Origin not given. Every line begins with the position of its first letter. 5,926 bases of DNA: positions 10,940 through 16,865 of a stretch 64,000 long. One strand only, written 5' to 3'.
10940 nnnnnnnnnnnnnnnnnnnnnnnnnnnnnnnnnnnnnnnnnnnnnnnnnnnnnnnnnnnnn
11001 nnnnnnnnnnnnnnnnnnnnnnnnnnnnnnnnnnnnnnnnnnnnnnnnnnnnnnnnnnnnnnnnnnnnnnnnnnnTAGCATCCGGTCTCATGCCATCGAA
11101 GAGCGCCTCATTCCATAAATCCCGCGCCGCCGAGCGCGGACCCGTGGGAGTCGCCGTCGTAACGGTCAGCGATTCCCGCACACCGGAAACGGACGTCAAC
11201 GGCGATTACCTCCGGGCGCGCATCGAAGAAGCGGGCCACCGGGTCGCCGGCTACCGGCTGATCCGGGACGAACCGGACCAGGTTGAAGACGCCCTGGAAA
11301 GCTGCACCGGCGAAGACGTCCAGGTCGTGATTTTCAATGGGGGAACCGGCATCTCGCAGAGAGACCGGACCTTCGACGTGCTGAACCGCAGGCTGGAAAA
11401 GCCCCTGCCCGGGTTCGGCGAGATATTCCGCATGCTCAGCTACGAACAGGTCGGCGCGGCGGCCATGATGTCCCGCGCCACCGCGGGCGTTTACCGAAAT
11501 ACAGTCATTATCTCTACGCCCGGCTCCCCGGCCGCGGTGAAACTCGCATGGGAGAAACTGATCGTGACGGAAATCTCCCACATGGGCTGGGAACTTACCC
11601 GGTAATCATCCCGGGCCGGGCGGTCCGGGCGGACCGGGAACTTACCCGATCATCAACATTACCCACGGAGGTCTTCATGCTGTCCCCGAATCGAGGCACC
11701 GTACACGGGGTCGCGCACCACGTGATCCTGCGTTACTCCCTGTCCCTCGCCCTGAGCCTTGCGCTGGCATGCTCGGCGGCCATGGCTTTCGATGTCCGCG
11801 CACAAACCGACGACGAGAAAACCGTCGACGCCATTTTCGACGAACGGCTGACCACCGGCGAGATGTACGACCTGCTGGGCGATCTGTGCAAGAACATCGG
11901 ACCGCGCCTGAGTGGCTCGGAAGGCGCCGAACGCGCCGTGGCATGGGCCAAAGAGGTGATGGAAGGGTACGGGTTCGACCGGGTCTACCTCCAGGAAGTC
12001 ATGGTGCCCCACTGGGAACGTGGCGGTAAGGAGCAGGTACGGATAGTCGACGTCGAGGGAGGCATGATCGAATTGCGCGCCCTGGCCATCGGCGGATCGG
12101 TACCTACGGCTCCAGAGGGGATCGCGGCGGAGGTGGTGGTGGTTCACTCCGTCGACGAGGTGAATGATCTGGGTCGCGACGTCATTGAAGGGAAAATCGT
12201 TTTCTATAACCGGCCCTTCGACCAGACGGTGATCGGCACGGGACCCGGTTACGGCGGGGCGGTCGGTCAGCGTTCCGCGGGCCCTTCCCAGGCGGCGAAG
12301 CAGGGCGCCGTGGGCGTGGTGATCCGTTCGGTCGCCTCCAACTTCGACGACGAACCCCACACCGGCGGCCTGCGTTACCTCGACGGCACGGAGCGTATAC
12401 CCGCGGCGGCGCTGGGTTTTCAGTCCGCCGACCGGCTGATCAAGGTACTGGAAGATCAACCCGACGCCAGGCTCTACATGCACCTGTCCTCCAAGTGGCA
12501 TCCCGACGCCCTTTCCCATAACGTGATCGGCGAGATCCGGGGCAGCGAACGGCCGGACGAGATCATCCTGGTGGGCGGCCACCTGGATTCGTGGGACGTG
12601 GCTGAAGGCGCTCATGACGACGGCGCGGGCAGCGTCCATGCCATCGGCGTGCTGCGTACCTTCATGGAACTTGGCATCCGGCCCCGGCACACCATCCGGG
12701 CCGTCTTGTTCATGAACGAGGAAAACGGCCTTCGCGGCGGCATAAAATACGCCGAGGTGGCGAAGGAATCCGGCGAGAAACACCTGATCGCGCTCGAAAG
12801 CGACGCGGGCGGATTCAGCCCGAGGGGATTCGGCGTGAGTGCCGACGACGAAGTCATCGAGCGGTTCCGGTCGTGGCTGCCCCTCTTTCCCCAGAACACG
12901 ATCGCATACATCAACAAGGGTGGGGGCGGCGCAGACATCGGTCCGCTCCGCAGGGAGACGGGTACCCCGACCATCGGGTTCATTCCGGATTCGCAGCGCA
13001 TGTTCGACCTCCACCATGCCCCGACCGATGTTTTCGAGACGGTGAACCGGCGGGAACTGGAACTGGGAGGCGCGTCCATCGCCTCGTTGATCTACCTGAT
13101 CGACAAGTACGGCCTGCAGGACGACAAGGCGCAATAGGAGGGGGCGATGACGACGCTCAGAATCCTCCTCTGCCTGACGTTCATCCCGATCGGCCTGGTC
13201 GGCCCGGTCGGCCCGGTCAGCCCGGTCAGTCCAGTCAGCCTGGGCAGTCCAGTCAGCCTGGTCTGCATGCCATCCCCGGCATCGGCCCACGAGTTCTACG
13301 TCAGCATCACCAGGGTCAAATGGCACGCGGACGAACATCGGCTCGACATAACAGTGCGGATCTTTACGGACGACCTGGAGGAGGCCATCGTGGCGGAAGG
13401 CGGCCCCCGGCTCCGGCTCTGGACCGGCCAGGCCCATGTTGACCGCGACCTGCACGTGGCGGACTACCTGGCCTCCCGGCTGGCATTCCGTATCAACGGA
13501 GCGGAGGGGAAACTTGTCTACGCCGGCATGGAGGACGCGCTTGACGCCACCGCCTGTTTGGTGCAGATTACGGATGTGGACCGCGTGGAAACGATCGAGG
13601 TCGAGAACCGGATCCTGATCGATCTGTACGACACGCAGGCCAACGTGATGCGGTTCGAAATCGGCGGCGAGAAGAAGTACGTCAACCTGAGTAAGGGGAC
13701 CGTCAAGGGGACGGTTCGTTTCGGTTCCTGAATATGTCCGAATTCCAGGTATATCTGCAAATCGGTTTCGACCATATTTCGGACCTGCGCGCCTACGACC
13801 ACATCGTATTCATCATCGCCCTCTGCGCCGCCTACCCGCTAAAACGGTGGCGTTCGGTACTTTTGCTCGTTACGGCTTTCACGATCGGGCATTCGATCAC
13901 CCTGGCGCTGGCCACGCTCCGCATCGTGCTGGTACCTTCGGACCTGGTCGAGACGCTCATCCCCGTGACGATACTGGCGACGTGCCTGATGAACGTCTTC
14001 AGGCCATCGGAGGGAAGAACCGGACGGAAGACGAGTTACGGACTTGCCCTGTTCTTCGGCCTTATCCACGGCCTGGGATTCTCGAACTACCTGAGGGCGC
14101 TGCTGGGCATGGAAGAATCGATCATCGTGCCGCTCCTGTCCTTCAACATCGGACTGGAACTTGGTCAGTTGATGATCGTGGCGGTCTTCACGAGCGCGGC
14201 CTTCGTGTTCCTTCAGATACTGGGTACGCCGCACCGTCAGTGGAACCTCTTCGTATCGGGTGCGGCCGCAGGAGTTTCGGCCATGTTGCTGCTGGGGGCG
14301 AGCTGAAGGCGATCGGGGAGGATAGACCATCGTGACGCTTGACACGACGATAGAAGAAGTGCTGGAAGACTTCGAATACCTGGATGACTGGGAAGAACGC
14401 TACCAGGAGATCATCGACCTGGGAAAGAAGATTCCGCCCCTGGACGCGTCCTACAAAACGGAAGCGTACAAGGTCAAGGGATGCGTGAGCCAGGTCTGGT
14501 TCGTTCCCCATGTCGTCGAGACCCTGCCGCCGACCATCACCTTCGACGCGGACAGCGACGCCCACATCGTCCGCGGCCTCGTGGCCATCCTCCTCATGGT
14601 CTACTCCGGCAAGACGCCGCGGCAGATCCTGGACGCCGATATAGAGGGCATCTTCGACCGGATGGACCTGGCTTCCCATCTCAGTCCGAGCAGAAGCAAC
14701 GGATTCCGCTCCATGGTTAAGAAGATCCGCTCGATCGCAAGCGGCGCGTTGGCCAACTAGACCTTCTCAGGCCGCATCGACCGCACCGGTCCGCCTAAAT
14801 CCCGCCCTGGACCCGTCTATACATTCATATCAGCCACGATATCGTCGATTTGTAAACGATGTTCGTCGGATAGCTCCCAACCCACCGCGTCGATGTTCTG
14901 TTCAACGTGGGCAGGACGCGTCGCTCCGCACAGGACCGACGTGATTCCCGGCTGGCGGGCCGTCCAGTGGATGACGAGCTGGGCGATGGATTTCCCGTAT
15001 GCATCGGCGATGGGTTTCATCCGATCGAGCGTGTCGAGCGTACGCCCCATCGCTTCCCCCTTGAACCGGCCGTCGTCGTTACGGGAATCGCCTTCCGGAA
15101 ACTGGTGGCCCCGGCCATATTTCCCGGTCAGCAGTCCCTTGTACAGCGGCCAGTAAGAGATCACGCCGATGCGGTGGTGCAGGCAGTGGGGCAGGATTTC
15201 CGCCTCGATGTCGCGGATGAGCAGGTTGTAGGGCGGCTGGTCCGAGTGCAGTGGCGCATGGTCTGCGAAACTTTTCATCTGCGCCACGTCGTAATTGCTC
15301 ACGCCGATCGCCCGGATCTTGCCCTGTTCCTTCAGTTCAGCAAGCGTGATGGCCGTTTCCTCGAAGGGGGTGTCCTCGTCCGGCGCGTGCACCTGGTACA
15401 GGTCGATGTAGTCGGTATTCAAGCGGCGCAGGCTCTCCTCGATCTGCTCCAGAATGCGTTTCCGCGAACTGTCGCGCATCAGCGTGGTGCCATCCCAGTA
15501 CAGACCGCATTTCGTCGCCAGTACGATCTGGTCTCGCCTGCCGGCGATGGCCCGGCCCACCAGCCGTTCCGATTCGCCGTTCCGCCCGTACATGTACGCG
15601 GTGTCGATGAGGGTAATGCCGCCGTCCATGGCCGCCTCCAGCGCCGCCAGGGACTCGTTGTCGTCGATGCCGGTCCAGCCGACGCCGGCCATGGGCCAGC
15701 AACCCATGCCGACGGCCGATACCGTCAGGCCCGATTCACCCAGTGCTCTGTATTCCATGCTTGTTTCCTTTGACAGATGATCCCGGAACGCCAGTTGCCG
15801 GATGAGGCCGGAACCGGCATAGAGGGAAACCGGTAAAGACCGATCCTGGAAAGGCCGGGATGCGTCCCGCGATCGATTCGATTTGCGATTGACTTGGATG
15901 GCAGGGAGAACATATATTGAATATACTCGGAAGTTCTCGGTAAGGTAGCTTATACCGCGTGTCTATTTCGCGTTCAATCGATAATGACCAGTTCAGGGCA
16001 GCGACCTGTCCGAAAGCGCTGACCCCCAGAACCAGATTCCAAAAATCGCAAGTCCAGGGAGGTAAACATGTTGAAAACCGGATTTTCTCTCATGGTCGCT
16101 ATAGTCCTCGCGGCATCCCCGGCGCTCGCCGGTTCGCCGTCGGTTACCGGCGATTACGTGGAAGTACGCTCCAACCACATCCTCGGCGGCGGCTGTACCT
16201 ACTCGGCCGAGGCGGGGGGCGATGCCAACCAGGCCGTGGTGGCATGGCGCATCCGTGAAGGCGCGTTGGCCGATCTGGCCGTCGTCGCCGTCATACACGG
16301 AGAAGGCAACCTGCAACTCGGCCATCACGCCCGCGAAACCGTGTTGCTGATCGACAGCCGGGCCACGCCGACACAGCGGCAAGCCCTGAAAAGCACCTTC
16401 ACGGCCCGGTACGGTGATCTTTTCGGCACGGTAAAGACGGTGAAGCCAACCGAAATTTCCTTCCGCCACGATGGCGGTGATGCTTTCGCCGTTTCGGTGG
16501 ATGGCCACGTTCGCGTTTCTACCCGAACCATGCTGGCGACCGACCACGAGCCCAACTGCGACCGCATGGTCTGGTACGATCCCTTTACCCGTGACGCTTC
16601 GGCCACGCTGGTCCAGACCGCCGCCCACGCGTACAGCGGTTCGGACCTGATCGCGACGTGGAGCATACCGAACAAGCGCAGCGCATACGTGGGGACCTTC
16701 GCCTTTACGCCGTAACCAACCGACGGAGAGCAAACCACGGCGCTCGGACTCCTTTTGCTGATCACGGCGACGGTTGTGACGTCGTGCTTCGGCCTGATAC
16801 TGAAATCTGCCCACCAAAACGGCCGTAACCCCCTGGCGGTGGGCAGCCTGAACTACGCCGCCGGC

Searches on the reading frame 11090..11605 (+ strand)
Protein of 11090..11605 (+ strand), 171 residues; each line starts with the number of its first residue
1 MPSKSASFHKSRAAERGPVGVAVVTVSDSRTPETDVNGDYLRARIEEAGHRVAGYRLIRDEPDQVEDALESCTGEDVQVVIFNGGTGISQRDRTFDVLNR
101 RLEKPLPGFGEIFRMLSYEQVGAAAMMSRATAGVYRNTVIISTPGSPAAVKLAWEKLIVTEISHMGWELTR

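Call 48: search_protein_families(library=pfam, proteins=[window:11090-11605:+], max_evalue=0.01)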
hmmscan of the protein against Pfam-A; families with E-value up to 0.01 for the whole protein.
window:11090-11605:+ (171 aa): 1 family
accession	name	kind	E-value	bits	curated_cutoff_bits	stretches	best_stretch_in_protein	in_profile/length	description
PF00994.29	MoCF_biosynth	-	2.9e-31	108.6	26.6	1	22-163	1-143/144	Probable molybdopterin binding domain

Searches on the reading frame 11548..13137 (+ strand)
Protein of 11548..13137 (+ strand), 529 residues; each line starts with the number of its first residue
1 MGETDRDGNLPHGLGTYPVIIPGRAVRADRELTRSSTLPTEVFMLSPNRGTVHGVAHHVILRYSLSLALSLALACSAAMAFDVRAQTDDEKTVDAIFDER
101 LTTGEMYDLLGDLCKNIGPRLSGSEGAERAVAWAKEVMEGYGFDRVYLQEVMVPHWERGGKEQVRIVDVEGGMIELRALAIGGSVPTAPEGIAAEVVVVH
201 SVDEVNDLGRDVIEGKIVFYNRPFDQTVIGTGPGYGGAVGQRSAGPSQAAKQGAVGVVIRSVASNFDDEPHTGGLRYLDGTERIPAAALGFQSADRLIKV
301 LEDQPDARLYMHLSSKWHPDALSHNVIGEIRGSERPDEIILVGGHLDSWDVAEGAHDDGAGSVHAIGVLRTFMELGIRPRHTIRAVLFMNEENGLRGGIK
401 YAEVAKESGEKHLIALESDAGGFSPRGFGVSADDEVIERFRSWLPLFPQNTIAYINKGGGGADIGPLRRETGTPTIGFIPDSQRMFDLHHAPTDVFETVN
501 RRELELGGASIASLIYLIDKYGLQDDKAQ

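Call 24: search_protein_families(library=pfam, proteins=[window:11548-13137:+], max_evalue=0.001)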
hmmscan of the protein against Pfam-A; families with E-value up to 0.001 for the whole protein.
window:11548-13137:+ (529 aa): 1 family
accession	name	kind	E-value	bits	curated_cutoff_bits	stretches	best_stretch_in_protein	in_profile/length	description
PF04389.22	Peptidase_M28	-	8.6e-20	71.7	21.3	1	325-506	1-184/193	Peptidase family M28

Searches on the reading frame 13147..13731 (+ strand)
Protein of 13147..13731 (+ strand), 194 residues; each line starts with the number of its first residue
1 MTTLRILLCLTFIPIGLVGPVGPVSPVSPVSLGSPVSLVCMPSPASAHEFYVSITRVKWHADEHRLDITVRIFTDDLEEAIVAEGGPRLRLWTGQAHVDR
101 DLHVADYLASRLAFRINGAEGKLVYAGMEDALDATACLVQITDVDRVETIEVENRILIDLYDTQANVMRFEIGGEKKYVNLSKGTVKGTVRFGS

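Call 24: search_protein_families(library=pfam, proteins=[window:13147-13731:+], max_evalue=0.001)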
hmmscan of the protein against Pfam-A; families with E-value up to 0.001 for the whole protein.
window:13147-13731:+ (194 aa): 1 family
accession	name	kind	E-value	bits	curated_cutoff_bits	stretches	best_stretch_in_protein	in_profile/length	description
PF20420.3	DUF6702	-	1.4e-33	116.3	24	1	43-180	2-139/141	Domain of unknown function (DUF6702)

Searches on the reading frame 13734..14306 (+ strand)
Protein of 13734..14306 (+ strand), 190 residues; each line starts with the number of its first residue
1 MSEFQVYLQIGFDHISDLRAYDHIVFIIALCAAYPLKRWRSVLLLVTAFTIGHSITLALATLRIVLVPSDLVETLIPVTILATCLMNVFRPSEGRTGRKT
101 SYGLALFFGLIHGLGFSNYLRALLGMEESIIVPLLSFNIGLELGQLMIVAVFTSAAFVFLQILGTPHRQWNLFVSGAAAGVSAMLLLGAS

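Call 24: search_protein_families(library=pfam, proteins=[window:13734-14306:+], max_evalue=0.001)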
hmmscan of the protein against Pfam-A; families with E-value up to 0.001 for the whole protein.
window:13734-14306:+ (190 aa): 1 family
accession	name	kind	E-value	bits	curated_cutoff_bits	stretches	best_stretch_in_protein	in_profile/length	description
PF13795.12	HupE_UreJ_2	-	1.2e-48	165.2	24.5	1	7-159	1-152/156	HupE / UreJ protein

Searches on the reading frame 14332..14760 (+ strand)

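Call 24: search_protein_families(library=pfam, proteins=[window:14332-14760:+], max_evalue=0.001)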
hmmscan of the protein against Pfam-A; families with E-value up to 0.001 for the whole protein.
window:14332-14760:+ (142 aa): 1 family
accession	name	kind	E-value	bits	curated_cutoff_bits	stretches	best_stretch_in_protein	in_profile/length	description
PF02657.20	SufE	-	5.5e-45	152.5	27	1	12-134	2-120/121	Fe-S metabolism associated domain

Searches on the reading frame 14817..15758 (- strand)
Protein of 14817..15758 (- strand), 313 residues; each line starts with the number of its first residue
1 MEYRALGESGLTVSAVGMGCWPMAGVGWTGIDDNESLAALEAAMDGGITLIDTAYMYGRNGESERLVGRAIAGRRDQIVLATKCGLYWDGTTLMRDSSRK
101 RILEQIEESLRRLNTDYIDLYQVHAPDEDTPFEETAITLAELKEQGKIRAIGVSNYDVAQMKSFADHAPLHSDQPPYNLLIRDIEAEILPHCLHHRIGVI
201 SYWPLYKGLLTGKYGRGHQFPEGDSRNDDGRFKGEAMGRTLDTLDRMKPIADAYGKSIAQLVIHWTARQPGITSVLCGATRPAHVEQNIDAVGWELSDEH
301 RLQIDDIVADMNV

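Call 24: search_protein_families(library=pfam, proteins=[window:14817-15758:-], max_evalue=0.001)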
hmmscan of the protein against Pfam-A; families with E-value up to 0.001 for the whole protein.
window:14817-15758:- (313 aa): 1 family
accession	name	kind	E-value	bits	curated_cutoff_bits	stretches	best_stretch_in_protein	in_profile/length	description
PF00248.27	Aldo_ket_red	-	3.4e-73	246.7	24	1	16-307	2-289/291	Aldo/keto reductase family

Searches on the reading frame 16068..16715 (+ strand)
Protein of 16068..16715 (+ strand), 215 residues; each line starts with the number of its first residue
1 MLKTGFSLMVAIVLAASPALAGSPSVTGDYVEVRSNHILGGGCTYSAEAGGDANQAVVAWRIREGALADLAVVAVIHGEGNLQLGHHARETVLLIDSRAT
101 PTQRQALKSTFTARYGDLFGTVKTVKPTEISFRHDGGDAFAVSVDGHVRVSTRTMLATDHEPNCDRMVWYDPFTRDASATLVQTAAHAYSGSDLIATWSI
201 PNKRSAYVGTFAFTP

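Call 24: search_protein_families(library=pfam, proteins=[window:16068-16715:+], max_evalue=0.001)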
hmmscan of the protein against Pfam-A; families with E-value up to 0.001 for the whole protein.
window:16068-16715:+ (215 aa): 1 family
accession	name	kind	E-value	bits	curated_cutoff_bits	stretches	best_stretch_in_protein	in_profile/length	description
PF07040.16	DUF1326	-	2.3e-11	44.6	25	1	43-162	11-139/177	Protein of unknown function (DUF1326)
